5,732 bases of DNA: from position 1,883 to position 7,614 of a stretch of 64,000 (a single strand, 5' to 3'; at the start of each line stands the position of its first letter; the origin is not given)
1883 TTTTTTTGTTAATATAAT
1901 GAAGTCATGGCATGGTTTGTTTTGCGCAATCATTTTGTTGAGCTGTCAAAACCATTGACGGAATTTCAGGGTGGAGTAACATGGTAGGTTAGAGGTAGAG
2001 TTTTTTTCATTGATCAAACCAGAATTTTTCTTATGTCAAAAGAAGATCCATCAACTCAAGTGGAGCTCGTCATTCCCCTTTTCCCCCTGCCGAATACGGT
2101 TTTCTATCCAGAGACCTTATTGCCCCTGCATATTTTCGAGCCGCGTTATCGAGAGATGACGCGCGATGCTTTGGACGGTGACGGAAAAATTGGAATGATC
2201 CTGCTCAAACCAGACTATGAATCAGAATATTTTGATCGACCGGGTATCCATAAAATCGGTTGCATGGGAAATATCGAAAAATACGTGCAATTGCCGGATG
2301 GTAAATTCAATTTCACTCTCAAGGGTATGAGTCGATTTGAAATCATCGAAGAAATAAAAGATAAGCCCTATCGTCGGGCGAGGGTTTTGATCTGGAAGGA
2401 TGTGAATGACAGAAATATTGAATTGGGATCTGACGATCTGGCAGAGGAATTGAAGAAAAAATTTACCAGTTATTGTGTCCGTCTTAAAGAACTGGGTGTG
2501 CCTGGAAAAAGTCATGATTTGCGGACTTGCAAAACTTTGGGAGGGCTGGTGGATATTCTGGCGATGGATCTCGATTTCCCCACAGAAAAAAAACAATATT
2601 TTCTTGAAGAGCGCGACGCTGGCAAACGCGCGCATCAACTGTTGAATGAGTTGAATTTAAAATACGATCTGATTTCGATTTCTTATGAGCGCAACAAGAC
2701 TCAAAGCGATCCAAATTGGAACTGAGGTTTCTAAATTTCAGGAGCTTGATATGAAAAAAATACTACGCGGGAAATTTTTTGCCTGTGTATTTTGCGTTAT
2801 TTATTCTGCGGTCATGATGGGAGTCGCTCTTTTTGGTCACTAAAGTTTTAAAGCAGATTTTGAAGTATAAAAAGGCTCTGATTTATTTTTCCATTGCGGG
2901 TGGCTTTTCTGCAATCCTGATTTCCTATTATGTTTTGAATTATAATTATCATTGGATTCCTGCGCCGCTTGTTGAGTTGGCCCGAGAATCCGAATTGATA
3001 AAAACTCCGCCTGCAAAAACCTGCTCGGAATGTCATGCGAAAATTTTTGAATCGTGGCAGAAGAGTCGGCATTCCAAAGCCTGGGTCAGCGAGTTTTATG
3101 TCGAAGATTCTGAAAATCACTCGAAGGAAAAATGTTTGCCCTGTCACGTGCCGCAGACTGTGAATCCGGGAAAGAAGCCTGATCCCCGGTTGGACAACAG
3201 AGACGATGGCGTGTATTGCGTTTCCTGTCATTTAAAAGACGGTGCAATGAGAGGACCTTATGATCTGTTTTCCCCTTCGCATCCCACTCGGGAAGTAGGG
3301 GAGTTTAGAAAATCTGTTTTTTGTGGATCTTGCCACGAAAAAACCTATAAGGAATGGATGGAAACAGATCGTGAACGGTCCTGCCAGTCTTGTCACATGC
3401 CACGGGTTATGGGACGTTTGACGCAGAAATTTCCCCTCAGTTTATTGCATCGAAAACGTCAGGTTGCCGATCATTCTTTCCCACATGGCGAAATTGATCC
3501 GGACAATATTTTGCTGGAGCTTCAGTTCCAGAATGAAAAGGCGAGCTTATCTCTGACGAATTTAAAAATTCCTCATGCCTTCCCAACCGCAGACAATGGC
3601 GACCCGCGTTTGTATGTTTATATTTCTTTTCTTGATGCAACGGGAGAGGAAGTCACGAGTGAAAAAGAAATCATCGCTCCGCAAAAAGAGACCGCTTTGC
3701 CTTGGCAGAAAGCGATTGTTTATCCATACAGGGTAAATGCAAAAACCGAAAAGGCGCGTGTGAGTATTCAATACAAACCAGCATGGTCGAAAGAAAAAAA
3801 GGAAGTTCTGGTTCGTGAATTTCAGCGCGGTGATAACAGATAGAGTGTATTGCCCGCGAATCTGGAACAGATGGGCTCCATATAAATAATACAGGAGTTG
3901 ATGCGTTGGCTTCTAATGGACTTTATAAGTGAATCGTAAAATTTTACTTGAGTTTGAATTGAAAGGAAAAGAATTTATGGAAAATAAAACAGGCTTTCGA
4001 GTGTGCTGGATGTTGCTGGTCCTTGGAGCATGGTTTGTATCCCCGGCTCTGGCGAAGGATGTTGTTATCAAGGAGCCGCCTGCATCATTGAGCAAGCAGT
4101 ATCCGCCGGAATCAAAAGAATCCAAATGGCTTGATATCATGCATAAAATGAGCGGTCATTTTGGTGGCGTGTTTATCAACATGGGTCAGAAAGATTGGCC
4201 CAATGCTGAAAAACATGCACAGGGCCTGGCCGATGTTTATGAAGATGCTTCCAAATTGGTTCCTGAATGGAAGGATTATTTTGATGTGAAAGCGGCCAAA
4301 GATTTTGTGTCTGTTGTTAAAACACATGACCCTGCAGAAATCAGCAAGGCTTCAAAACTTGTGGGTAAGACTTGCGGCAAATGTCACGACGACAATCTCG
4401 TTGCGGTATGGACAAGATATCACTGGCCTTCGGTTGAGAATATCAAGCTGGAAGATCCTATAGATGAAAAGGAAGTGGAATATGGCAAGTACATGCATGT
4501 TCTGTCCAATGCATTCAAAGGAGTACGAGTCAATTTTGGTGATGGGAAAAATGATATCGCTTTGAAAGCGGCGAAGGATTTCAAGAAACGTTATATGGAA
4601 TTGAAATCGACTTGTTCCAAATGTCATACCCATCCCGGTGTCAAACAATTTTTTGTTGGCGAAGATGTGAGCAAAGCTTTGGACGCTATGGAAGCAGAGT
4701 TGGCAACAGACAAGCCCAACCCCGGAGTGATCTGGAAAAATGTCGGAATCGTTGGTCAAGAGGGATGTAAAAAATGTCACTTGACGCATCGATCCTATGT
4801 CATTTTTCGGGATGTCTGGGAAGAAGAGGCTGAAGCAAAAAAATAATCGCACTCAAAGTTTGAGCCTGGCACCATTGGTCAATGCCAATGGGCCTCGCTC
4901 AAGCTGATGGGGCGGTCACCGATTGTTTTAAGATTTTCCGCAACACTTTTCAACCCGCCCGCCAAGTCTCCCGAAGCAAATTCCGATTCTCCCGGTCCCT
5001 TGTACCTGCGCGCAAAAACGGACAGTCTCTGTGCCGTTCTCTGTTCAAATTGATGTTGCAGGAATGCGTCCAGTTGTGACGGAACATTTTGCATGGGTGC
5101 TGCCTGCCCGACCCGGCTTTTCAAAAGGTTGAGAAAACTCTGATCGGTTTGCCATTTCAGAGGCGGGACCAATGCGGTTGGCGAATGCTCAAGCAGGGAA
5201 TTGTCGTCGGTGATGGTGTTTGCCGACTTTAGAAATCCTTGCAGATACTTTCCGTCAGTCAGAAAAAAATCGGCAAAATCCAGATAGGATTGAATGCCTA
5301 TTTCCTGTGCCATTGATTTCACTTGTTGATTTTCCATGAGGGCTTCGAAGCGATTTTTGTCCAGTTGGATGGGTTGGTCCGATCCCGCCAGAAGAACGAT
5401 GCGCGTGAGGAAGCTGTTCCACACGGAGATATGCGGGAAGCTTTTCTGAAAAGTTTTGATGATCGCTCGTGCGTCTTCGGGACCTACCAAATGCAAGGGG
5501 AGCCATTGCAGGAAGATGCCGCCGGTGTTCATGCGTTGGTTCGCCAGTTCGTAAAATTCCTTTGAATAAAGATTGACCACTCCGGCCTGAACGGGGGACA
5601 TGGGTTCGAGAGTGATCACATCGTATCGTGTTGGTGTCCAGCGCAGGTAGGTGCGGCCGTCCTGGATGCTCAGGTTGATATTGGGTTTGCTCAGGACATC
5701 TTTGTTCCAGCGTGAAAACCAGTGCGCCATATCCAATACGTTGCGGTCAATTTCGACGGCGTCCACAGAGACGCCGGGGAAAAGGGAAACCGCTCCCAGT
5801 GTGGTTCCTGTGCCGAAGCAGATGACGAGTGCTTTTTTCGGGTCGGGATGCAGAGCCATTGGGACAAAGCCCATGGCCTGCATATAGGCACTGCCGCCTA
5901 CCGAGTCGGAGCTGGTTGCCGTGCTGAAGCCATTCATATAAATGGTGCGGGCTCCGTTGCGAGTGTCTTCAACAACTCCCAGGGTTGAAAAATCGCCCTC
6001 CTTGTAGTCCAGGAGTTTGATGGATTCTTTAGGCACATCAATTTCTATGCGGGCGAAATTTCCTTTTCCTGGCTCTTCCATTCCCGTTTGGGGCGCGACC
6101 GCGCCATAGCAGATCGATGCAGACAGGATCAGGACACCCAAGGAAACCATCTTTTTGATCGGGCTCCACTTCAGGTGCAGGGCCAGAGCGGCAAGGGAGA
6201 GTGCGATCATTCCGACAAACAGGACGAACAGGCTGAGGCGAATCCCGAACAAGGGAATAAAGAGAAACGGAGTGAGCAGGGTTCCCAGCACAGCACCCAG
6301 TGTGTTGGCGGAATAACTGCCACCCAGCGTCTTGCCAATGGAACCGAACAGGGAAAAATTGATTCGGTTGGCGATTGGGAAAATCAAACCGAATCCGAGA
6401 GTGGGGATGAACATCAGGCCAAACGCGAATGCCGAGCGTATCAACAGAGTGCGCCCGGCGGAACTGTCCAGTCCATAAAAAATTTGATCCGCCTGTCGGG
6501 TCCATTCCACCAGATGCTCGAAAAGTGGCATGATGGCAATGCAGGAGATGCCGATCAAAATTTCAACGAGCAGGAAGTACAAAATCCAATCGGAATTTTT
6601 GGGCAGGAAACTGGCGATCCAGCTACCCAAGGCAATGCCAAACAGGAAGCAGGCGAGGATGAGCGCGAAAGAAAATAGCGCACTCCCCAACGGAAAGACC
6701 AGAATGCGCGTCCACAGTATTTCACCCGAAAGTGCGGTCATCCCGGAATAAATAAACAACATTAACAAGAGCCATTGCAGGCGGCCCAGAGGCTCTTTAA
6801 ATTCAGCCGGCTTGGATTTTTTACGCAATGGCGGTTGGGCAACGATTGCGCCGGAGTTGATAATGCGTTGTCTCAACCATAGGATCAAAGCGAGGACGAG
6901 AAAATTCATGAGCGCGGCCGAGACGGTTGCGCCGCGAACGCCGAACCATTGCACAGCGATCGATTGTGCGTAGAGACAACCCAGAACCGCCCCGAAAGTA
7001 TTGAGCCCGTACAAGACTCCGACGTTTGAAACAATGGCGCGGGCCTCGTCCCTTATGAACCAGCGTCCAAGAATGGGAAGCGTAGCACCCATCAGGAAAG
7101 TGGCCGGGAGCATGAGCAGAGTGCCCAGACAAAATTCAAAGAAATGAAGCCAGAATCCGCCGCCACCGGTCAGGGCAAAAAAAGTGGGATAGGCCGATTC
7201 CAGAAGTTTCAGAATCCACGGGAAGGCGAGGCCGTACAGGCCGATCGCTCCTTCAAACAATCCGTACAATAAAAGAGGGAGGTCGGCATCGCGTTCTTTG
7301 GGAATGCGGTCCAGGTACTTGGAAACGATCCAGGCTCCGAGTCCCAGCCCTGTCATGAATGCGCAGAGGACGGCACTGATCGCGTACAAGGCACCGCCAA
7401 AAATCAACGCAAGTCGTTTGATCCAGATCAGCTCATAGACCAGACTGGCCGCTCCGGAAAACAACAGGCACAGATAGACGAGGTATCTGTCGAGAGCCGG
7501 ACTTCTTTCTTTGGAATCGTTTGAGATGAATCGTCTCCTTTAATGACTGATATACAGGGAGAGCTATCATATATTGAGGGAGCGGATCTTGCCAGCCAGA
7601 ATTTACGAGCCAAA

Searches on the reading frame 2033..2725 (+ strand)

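Call 14: search_protein_families(library=pfam, proteins=[window:2033-2725:+], max_evalue=0.001)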
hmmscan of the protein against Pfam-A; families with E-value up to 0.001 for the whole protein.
window:2033-2725:+ (230 aa): 1 family
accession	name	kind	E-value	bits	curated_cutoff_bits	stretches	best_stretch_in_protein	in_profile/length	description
PF02190.22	LON_substr_bdg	-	5.4e-37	128.1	28.7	1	14-208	2-199/200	ATP-dependent protease La (LON) substrate-binding domain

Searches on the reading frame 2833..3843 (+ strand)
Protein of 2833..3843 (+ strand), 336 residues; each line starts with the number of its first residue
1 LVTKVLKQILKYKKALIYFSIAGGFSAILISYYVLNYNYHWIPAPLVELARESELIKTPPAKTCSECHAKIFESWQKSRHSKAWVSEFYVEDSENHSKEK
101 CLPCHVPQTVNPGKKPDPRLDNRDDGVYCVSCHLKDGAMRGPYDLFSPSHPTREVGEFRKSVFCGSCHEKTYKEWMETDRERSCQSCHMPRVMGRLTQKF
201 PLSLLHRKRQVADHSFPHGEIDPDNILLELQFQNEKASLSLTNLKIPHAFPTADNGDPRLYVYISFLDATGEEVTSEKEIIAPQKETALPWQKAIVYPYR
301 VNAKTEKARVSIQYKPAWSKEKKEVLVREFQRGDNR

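Call 14: search_protein_families(library=pfam, proteins=[window:2833-3843:+], max_evalue=0.001)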
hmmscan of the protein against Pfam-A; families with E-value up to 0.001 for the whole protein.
window:2833-3843:+ (336 aa): 5 families
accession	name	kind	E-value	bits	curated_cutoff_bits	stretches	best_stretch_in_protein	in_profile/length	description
PF13435.11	Cytochrome_C554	-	4.2e-12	47.3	20.8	1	63-133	1-83/84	Cytochrome c554 and c-prime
PF22113.1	Mtrc-MtrF_II-IV_dom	-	1.6e-10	41.2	30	1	51-109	110-167/176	Outer membrane cytochrome MtrC/MtrF-like, domains II/IV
PF14522.11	Cytochrome_C7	-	1.7e-08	34.6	24.8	1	61-133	13-66/67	Cytochrome c7 and related cytochrome c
PF14537.11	Cytochrom_c3_2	-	9e-06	26.5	25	0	160-190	5-35/79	Cytochrome c3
PF09699.15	Paired_CXXCH_1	-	2.4e-05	24.4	20.6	0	98-135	6-38/41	Doubled CXXCH motif (Paired_CXXCH_1)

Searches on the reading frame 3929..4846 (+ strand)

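Call 14: search_protein_families(library=pfam, proteins=[window:3929-4846:+], max_evalue=0.001)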
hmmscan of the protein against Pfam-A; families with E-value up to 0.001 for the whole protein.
window:3929-4846:+ (305 aa): 2 families
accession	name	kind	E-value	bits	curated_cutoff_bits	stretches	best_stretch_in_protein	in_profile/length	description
PF01322.25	Cytochrom_C_2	-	5.9e-09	37.4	26.5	1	95-155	61-119/121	Cytochrome C'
PF14522.11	Cytochrome_C7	-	2.9e-05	24.2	24.8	0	223-287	9-51/67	Cytochrome c7 and related cytochrome c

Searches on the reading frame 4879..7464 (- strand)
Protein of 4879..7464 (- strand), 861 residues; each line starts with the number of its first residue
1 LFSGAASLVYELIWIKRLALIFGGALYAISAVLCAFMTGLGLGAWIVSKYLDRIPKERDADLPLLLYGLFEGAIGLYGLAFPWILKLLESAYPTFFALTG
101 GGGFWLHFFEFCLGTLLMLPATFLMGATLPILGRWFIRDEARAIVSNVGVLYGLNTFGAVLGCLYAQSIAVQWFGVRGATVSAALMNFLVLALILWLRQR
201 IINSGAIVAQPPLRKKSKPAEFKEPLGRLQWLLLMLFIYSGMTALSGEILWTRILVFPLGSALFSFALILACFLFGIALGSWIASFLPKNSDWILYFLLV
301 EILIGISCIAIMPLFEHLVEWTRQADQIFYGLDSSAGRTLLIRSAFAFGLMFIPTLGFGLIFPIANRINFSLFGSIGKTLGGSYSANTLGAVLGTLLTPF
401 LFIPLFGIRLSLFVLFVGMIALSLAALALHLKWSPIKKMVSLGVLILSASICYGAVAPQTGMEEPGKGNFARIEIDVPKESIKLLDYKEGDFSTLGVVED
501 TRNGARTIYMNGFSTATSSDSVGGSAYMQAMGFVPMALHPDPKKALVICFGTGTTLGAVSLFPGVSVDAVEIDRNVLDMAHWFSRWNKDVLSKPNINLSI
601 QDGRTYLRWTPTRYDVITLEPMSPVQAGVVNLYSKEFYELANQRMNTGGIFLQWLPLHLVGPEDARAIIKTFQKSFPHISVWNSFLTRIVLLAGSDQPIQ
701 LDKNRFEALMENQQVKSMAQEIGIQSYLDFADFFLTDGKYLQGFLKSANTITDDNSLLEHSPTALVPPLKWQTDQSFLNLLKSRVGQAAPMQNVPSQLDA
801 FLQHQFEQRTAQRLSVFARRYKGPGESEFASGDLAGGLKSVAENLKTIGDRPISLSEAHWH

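Call 100: search_protein_families(library=pfam, proteins=[window:4879-7464:-], max_evalue=0.001)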
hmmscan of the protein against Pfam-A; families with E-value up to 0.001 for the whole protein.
window:4879-7464:- (861 aa): 1 family
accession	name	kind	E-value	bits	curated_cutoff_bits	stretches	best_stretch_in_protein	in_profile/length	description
PF01564.23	Spermine_synth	-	1.5e-15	57.7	22.9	1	526-678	3-155/186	Spermine/spermidine synthase domain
